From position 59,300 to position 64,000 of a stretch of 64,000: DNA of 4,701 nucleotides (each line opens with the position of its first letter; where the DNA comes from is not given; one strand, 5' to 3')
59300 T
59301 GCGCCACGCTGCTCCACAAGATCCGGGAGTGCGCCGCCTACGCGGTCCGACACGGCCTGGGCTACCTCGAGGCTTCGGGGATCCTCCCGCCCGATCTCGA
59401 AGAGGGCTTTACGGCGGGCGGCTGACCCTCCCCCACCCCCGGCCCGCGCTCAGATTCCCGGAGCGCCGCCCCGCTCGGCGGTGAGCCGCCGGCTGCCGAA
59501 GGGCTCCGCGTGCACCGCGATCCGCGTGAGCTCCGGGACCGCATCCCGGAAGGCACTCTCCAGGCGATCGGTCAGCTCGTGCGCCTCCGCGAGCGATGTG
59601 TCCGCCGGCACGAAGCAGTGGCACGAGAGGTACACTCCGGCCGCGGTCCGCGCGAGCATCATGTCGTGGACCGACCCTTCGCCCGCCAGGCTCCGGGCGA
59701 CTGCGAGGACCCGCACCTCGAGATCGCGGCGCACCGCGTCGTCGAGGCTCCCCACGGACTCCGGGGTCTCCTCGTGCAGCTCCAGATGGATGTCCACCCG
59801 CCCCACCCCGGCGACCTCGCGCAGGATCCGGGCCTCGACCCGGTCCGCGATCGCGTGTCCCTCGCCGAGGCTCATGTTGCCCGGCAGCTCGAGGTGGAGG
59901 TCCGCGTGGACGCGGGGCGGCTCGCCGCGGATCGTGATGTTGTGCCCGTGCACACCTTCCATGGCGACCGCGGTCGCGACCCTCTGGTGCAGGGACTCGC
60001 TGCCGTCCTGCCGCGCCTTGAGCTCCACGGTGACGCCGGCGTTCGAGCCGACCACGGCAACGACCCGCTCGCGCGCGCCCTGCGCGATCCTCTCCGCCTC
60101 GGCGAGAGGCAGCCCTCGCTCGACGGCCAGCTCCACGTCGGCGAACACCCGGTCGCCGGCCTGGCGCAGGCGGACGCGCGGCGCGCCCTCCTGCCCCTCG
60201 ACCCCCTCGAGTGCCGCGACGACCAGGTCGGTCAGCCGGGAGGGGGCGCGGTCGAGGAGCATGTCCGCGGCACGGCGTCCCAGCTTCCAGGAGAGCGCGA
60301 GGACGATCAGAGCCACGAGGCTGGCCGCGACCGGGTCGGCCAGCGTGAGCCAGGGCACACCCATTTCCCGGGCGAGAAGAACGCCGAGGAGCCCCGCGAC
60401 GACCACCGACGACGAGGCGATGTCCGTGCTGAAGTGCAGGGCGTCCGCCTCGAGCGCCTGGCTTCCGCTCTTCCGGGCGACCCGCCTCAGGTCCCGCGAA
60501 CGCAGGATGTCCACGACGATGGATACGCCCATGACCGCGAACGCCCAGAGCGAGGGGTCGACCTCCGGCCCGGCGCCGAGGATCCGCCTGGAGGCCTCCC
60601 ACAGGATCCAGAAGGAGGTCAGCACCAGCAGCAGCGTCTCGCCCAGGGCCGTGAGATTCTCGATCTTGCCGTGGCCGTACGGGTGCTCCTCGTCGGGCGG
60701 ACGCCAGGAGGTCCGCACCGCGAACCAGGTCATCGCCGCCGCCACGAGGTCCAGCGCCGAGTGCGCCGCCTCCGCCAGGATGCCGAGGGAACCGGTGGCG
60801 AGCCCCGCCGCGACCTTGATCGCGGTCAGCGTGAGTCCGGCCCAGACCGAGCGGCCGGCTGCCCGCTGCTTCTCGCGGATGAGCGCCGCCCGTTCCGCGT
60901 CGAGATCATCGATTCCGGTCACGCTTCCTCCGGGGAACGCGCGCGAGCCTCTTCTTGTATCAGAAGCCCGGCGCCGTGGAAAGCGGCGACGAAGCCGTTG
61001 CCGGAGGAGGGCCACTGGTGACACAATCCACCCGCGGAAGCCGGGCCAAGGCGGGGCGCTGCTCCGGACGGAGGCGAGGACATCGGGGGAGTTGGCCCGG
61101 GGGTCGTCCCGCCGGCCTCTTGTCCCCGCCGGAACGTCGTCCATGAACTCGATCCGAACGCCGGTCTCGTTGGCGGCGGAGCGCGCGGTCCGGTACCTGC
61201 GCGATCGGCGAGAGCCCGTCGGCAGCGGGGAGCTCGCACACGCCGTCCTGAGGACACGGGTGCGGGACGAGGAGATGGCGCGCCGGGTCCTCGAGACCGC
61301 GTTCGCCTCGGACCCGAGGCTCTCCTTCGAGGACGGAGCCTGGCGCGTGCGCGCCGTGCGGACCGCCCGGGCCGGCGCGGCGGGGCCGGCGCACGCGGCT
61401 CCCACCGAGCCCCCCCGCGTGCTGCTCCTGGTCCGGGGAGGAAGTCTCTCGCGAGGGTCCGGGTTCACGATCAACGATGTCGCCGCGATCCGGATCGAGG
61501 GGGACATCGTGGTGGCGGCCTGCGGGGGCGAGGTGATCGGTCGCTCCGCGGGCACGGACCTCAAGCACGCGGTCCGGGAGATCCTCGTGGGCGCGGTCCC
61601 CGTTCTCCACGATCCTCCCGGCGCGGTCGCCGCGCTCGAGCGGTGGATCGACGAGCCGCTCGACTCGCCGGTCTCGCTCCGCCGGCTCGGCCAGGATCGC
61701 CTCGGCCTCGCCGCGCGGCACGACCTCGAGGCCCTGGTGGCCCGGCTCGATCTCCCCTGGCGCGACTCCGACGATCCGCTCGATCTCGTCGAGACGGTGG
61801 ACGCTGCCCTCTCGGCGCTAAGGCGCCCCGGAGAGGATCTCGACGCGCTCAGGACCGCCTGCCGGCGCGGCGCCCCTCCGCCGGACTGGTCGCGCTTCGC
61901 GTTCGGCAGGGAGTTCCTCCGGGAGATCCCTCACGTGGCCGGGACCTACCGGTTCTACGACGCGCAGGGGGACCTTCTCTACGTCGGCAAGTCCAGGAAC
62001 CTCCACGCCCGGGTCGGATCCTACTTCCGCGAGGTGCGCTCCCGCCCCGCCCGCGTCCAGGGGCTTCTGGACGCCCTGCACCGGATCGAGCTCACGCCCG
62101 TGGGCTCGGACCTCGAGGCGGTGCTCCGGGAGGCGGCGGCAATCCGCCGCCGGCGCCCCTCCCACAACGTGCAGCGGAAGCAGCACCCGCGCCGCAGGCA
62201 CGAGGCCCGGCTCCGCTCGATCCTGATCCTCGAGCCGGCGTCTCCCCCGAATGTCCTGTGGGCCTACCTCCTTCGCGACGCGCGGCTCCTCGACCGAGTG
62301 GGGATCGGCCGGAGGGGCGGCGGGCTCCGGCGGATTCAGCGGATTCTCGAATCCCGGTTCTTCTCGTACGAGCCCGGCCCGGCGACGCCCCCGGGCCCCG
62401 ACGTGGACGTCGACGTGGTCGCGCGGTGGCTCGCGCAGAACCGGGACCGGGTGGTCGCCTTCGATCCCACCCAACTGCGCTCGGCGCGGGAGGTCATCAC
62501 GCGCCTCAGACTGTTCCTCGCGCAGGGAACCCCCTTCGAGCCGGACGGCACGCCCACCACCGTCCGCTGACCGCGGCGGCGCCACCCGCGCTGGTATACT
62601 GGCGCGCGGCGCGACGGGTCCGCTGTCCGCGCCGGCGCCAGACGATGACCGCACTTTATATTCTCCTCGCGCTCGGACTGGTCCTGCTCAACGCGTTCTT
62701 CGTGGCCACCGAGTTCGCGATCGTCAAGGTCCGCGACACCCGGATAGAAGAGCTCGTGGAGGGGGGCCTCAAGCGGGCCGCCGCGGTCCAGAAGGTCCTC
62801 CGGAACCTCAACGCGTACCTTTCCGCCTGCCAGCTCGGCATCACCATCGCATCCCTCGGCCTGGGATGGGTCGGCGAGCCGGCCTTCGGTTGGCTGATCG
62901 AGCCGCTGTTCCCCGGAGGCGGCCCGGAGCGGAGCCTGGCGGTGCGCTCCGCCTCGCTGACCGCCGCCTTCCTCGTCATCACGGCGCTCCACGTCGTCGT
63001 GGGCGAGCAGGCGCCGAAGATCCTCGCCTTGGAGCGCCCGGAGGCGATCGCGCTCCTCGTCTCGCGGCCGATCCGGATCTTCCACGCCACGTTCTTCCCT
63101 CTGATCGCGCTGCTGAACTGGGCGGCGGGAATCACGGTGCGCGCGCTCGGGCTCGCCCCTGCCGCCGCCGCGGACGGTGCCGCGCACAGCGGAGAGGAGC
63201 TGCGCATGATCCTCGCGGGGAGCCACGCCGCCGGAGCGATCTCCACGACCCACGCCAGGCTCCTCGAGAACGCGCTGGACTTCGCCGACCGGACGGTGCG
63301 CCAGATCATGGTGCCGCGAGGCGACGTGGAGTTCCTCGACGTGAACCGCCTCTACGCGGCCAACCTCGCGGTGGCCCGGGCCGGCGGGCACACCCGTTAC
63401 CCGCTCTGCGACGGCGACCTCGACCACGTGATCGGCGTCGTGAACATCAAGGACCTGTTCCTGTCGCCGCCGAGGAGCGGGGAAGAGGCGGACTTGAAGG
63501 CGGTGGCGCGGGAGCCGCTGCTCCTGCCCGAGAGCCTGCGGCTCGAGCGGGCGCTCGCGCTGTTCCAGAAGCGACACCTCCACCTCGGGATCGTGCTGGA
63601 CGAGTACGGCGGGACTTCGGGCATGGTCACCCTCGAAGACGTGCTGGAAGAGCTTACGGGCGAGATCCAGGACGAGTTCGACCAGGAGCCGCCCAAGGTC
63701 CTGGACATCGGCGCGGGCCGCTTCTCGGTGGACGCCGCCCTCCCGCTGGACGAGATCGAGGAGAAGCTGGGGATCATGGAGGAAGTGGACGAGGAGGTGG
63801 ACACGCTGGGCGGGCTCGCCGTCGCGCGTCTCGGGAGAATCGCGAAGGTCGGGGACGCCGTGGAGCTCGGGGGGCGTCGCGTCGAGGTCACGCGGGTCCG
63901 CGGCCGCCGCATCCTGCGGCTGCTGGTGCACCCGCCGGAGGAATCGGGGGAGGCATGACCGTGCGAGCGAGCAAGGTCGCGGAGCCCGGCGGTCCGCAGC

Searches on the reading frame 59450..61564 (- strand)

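Call 41: search_protein_families(library=pfam, max_evalue=0.0001, proteins=[window:59450-61564:-])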
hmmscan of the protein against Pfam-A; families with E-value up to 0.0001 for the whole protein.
window:59450-61564:- (704 aa): 2 families
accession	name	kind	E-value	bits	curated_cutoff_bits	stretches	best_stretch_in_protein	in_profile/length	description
PF01545.26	Cation_efflux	-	1e-47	162.9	26.6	1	239-437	4-198/198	Cation efflux family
PF16916.11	ZT_dimer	-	2.2e-33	114.5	26.7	3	534-595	15-76/78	Dimerisation domain of Zinc Transporter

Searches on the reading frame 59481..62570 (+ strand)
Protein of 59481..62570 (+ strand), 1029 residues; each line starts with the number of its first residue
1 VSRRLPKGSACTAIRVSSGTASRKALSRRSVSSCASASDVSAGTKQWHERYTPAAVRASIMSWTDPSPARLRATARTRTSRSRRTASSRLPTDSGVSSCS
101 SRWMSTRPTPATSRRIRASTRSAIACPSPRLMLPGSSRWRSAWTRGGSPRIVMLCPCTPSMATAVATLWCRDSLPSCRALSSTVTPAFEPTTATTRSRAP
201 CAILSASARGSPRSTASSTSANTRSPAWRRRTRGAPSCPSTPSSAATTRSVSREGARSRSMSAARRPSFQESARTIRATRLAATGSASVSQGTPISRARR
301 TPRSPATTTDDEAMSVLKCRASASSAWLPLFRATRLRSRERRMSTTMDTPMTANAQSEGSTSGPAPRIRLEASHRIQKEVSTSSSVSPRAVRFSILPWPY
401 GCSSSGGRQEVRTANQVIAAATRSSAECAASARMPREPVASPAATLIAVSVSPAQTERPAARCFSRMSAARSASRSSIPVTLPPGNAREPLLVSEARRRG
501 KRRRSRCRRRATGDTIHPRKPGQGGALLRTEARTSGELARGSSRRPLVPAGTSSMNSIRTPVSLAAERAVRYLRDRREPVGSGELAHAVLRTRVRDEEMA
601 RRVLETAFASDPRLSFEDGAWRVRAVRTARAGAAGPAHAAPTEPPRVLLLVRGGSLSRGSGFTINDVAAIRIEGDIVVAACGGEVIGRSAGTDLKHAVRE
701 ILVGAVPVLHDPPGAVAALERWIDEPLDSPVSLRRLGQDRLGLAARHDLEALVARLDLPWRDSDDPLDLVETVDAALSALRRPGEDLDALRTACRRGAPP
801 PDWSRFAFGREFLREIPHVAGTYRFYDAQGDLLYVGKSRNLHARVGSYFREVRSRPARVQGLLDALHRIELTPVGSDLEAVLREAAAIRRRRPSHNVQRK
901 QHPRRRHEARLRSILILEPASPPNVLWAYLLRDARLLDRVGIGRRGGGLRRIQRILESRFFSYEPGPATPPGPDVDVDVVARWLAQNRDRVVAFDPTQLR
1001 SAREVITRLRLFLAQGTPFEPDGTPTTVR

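Call 41: search_protein_families(library=pfam, max_evalue=0.0001, proteins=[window:59481-62570:+])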
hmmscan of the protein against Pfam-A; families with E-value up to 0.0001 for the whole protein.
window:59481-62570:+ (1029 aa): 1 family
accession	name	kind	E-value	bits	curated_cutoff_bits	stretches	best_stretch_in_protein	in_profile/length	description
PF01541.30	GIY-YIG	-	3.4e-05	24.5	22.6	1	821-893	3-74/78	GIY-YIG catalytic domain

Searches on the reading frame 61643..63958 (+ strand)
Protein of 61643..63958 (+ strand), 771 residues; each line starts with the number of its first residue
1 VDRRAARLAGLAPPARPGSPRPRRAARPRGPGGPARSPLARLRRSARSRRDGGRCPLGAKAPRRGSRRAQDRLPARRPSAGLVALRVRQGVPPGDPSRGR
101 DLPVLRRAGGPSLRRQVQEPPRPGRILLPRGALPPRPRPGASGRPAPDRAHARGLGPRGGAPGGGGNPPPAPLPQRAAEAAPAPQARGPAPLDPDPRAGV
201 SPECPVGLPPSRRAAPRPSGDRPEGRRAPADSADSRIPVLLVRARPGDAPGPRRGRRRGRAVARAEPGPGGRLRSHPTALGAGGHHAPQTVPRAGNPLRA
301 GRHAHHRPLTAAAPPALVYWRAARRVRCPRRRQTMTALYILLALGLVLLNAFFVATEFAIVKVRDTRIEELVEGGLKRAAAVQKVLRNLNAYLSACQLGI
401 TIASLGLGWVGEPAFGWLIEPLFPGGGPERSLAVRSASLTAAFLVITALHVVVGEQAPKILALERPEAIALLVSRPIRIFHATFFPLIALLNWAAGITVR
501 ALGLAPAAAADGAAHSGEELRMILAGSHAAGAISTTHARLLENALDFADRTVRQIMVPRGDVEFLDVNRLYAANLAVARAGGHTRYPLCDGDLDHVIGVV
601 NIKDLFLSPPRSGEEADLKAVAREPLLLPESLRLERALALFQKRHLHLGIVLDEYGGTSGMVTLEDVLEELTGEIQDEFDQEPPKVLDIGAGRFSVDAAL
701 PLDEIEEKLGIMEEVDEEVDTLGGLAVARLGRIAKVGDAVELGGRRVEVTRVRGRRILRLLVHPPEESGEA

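Call 41: search_protein_families(library=pfam, max_evalue=0.0001, proteins=[window:61643-63958:+])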
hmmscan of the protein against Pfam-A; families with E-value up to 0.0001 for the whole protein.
window:61643-63958:+ (771 aa): 3 families
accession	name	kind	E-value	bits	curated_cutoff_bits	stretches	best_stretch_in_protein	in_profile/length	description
PF01595.25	CNNM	-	2.5e-47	161.3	28.4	1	341-535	1-179/181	Cyclin M transmembrane N-terminal domain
PF03471.22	CorC_HlyC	-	2.4e-17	63.2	27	1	690-765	4-80/81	Transporter associated domain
PF00571.33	CBS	-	4.4e-09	37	24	1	622-671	6-55/57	CBS domain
